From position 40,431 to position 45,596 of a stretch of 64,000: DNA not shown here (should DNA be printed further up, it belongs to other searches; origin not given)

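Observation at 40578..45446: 1622-aa orphan protein combining a DNA-binding HhH, a glycine-zipper segment and a C-terminal HExxH metallopeptidase motif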

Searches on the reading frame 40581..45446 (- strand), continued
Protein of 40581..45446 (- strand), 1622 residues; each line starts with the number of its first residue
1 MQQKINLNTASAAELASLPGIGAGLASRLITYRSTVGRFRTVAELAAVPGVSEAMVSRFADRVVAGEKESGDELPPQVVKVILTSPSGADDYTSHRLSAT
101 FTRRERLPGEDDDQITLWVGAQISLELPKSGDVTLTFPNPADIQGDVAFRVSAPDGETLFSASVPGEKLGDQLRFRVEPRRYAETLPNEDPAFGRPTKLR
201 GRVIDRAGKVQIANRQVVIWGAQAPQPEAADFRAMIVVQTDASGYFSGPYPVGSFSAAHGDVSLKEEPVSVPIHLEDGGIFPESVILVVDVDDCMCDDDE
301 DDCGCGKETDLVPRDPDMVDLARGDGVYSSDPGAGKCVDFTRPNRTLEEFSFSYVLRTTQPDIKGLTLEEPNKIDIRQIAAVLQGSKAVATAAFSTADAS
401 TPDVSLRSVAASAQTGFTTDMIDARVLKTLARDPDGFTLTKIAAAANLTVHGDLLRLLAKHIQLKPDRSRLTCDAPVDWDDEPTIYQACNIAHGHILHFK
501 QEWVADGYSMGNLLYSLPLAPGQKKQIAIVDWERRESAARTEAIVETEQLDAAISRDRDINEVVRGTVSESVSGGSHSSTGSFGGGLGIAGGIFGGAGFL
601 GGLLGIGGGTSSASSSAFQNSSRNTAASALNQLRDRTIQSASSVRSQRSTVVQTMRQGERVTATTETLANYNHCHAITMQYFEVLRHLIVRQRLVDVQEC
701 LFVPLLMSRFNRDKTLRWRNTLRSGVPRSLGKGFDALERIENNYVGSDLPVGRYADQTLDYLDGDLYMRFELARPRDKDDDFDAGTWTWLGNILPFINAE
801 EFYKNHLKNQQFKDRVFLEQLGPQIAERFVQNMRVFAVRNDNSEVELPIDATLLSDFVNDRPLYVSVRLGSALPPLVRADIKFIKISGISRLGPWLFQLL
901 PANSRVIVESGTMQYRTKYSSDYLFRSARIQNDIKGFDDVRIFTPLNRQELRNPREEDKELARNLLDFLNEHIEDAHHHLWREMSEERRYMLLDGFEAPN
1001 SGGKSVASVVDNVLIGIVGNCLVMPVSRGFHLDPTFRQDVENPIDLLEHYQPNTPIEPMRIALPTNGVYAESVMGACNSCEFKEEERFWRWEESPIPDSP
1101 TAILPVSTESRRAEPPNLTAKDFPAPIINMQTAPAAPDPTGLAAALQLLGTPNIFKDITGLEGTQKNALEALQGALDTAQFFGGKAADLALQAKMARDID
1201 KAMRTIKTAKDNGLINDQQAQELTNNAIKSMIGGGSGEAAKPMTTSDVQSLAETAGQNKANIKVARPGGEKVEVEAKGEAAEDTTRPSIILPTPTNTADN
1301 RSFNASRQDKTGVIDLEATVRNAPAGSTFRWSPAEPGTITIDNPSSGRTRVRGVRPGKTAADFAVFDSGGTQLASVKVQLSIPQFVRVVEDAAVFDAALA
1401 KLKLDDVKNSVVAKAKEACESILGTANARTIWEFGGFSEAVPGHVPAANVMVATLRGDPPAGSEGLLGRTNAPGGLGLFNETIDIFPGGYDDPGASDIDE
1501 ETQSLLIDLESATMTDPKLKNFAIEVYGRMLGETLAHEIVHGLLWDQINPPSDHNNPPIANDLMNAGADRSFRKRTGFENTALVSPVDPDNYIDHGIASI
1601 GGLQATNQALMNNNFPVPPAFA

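Call 13: find_related_loci(query=window:40581-45446:-, collection=genome_contigs, flank=10000)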
Query window:40581-45446:- (1622 aa) in genome_contigs; peptide patterns used: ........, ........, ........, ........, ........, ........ (x = any residue, [..] = any of these).
50 stretches matched a pattern; 6 encode a relative of the query (tblastn E <= 1e-3); 6 distinct loci.
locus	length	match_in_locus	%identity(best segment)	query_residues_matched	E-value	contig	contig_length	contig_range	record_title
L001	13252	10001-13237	74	1-1088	0e+0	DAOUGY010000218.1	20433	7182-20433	MAG TPA_asm: Anaerolineaceae bacterium isolate R830_265 k129_1816559, whole genome shotgun sequence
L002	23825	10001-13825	61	4-1279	0e+0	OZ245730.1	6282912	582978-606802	MAG: Calditrichia bacterium isolate b0d004ed-fac9-4c7c-be48-ce0904fd85ed genome assembly, chromosome: 1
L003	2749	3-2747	73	314-1217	0e+0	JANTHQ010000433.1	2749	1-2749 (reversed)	MAG: Anaerolineaceae bacterium isolate bin30018 c_000000007620, whole genome shotgun sequence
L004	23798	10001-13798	54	1-1274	0e+0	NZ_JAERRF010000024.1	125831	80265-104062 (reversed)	Streptomyces coffeae strain CA1R205 24, whole genome shotgun sequence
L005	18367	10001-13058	40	183-1231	0e+0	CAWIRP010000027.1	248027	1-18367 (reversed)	MAG: uncultured Alphaproteobacteria bacterium isolate MFD06742.bin.2.126 genome assembly, contig: contig_90878, whole ge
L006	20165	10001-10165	40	3-57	2e-7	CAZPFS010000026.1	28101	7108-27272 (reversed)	MAG TPA_asm: uncultured Syntrophomonadaceae bacterium isolate binchicken_co39_517 genome assembly, contig: NODE_4068_len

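Call 18: find_encoding_contigs(protein=P0016, flank=10000, max_places=2)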
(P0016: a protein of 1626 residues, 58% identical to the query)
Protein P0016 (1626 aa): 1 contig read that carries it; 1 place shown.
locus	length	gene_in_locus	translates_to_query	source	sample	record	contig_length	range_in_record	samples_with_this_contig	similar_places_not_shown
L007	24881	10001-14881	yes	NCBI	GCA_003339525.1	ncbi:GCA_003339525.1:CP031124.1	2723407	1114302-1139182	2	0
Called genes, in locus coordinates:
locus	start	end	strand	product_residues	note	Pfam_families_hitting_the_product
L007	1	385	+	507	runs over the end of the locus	PF07732:Cu-oxidase_3, PF07731:Cu-oxidase_2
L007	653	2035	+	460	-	PF01547:SBP_bac_1, PF13416:SBP_bac_8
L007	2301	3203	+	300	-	PF00528:BPD_transp_1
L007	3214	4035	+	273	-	PF00528:BPD_transp_1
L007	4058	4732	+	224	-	PF00702:Hydrolase, PF13419:HAD_2, PF13242:Hydrolase_like (faint)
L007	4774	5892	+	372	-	PF00005:ABC_tran, PF17912:OB_MalK, PF08402:TOBE_2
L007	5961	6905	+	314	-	PF04198:Sugar-bind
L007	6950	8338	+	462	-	PF01232:Mannitol_dh, PF08125:Mannitol_dh_C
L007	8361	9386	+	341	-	PF08240:ADH_N, PF02826:2-Hacid_dh_C (faint), PF13602:ADH_zinc_N_2 (faint), PF16912:Glu_dehyd_C (weak), PF01262:AlaDh_PNT_C (weak), PF00107:ADH_zinc_N, PF02737:3HCDH_N (weak)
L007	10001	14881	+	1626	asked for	PF00633:HHH (weak), PF12836:HHH_3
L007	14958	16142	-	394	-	PF01494:FAD_binding_3, PF05834:Lycopene_cycl (faint), PF07992:Pyr_redox_2 (weak), PF13454:NAD_binding_9 (faint)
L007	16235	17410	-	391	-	PF05940:NnrS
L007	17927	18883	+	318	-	PF03060:NMO, PF01070:FMN_dh (weak)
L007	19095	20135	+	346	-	-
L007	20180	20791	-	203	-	PF02581:TMP-TENI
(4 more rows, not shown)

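Call 19: find_encoding_contigs(protein=P0029, flank=10000, max_places=2)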
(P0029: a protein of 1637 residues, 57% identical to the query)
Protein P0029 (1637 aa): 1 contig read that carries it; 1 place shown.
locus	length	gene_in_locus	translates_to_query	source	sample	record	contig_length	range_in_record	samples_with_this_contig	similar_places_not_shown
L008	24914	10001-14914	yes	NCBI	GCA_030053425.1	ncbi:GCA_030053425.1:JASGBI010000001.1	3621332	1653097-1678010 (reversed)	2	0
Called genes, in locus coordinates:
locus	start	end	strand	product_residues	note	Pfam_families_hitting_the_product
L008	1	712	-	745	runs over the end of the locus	PF21305:type_II_gspD_N0, PF03958:Secretin_N, PF00263:Secretin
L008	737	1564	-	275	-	PF28060:XpsN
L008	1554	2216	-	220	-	PF10741:T2SSM_b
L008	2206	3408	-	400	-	PF05137:PilN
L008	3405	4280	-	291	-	PF21687:T2SSK_1st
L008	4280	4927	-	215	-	PF07963:N_methyl (faint)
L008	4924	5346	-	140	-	PF07963:N_methyl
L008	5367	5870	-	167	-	PF12019:GspH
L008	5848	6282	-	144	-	PF08334:T2SSG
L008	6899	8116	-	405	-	PF28597:T2SSF_N, PF00482:T2SSF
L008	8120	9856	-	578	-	PF05157:MshEN, PF00437:T2SSE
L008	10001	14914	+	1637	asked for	PF12836:HHH_3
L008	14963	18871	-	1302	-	PF18076:FGAR-AT_N, PF18072:FGAR-AT_linker, PF02769:AIRS_C, PF22689:FGAR-AT_PurM_N-like, PF02769:AIRS_C, PF13507:GATase_5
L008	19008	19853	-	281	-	PF10411:DsbC_N, PF13098:Thioredoxin_2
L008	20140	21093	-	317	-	PF02899:Phage_int_SAM_1, PF00589:Phage_integrase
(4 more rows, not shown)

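Call 20: find_encoding_contigs(protein=P0058, flank=10000, max_places=2)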
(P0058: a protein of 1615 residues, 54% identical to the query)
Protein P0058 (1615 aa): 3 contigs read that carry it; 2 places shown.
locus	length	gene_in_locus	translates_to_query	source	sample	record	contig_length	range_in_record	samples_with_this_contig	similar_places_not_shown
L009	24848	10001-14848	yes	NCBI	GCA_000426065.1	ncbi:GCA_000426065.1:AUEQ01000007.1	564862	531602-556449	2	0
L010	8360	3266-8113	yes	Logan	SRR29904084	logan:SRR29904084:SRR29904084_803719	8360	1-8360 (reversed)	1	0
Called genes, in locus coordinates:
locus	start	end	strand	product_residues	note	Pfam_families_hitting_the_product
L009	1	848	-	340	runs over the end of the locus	-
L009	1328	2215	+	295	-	PF27060:Mycobact_ESX1_assoc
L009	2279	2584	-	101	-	PF28171:MAP_0585 (weak)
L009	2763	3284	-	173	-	-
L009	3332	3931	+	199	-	-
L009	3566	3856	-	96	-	-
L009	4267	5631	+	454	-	PF09924:LPG_synthase_C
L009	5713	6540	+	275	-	PF20401:Rhomboid_2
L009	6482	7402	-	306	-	PF17964:Big_10, PF03734:YkuD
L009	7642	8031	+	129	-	PF03965:Penicillinase_R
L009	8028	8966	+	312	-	PF01435:Peptidase_M48 (weak)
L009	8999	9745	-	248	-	PF00877:NLPC_P60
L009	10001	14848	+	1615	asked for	PF00633:HHH (faint), PF12836:HHH_3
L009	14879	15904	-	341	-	PF16884:ADH_N_2, PF00107:ADH_zinc_N, PF13602:ADH_zinc_N_2 (weak)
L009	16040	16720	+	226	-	PF02909:TetR_C_1 (weak)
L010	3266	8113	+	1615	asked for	PF00633:HHH (faint), PF12836:HHH_3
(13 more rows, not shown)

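Call 22: search_solved_structures(query=A1, max_evalue=10)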
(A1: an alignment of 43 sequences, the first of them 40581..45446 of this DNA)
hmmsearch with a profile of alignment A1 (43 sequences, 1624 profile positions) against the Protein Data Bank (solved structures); distinct sequences matched with E-value up to 10: 32.
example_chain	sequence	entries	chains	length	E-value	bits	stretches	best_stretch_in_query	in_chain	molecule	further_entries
9yi2_A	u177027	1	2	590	7.3e-22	80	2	3-81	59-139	Endonuclease/exonuclease/phosphatase family domain-containing protein 1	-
8dfk_A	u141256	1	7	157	1.8e-11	45.5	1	5-70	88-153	ComE operon protein 1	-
8dss_A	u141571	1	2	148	1.1e-10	43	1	4-63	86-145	ComE operon protein 1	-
2oce_A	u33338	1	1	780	7e-07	30.3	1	5-66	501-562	Hypothetical protein PA5201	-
3bzc_A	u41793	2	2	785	7e-07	30.3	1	5-66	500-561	Tex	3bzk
2duy_A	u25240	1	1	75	2.4e-06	28.6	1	4-61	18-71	Competence protein ComEA-related protein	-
2edu_A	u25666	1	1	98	8.8e-05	23.4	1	7-61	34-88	Kinesin-like protein KIF22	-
9t5t_U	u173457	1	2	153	0.0064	17.2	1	3-64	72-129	Photosystem II extrinsic protein U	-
6j3y_U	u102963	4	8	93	0.018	15.7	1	4-63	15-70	Extrinsic protein in photosystem II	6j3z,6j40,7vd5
8j5k_U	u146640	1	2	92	0.032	14.9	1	4-63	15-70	PsbU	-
6jlu_U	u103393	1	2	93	0.032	14.8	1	4-63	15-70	Extrinsic protein in photosystem II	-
4il6_U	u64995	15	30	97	0.036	14.7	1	3-66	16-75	Photosystem II 12 kDa extrinsic protein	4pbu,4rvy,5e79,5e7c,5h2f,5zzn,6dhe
3a0b_U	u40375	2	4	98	0.037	14.7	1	3-66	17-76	Photosystem II 12 kDa extrinsic protein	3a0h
2axt_U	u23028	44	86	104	0.043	14.4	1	3-66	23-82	Photosystem II 12 kDa extrinsic protein | Photosystem II extrinsic protein U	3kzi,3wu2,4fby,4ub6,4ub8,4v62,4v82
7y5e_UL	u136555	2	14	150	0.048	14.3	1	3-60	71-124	PS II complex 12 kDa extrinsic protein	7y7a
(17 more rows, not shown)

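Call 27: find_encoding_contigs(protein=P0001, flank=10000, max_places=2)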
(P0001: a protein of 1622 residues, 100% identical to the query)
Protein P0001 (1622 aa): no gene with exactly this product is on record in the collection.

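Call 28: find_encoding_contigs(protein=P0114, flank=8000, max_places=2)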
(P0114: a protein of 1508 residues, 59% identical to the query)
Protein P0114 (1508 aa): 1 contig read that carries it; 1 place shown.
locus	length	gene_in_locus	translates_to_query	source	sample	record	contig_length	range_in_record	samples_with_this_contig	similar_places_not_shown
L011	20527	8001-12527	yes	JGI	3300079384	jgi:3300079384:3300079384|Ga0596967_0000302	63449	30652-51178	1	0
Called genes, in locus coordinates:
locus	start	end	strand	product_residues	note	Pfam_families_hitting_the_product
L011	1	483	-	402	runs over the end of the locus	-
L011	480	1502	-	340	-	PF07732:Cu-oxidase_3, PF07731:Cu-oxidase_2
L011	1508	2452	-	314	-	PF01545:Cation_efflux, PF16916:ZT_dimer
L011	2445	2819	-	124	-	PF01022:HTH_5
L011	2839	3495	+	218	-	PF09335:VTT_dom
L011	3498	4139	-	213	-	PF02230:Abhydrolase_2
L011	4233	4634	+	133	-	PF00903:Glyoxalase, PF13669:Glyoxalase_4 (weak), PF18029:Glyoxalase_6 (weak)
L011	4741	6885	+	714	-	PF01839:FG-GAP, PF13517:FG-GAP_3 (faint), PF14312:FG-GAP_2 (faint), PF01839:FG-GAP, PF05345:He_PIG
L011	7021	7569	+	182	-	PF00196:GerE (weak)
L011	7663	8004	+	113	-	-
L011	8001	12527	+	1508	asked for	PF00633:HHH (weak), PF12836:HHH_3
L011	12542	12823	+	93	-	-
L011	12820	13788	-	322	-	PF00676:E1_dh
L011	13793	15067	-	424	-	PF01326:PPDK_N, PF00027:cNMP_binding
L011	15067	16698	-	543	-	PF27448:Rph_4th, PF00391:PEP-utilizers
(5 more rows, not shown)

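Call 29: find_encoding_contigs(protein=P0119, flank=8000, max_places=2)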
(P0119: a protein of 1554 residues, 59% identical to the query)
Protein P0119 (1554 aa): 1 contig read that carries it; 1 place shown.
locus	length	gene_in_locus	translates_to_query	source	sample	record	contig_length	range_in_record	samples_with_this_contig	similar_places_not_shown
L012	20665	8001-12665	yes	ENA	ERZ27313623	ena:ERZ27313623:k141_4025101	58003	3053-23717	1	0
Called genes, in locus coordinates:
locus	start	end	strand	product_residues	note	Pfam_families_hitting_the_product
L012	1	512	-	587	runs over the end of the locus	PF27448:Rph_4th, PF00391:PEP-utilizers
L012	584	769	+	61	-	-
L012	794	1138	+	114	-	-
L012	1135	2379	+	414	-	PF00067:p450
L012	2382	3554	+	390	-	PF02515:CoA_transf_3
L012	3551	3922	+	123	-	PF07366:SnoaL (faint), PF07858:LEH, PF12680:SnoaL_2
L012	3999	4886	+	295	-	PF00106:adh_short, PF08659:KR, PF13561:adh_short_C2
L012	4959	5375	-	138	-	PF13577:SnoaL_4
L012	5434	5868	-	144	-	PF13577:SnoaL_4, PF14534:DUF4440, PF12680:SnoaL_2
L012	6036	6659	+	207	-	PF00881:Nitroreductase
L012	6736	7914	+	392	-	PF00067:p450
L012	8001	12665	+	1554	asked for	PF12836:HHH_3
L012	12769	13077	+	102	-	PF12728:HTH_17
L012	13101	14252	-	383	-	PF00144:Beta-lactamase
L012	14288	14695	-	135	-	PF03992:ABM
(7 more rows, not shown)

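Call 30: find_encoding_contigs(protein=P0013, flank=8000, max_places=2)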
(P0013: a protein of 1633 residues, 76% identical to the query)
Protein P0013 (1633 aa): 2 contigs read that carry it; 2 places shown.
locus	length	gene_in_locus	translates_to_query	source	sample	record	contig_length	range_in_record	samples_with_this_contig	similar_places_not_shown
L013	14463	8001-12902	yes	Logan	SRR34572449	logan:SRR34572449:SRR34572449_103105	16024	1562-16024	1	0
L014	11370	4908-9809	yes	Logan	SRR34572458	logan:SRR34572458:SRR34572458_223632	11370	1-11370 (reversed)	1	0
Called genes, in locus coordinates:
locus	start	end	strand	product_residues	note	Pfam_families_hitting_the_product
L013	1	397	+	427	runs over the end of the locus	PF13183:Fer4_8, PF12838:Fer4_7, PF13534:Fer4_17, PF02754:CCG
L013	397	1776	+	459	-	PF01565:FAD_binding_4, PF02913:FAD-oxidase_C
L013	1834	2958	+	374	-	PF02633:Creatininase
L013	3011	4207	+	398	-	PF08240:ADH_N, PF16912:Glu_dehyd_C, PF00107:ADH_zinc_N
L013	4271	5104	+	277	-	PF01261:AP_endonuc_2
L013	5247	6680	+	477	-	PF00702:Hydrolase, PF13419:HAD_2, PF13242:Hydrolase_like (weak), PF00702:Hydrolase, PF13419:HAD_2, PF13242:Hydrolase_like (weak)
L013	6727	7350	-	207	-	PF00730:HhH-GPD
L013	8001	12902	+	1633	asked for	PF00633:HHH (faint), PF12836:HHH_3, PF10030:DUF2272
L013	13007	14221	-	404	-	PF00923:TAL_FSA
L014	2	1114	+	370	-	?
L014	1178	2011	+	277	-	PF01261:AP_endonuc_2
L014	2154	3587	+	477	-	PF00702:Hydrolase, PF13419:HAD_2, PF13242:Hydrolase_like (weak), PF00702:Hydrolase, PF13419:HAD_2, PF13242:Hydrolase_like (weak)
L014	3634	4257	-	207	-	PF00730:HhH-GPD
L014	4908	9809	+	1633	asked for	PF00633:HHH (faint), PF12836:HHH_3, PF10030:DUF2272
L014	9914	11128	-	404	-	PF00923:TAL_FSA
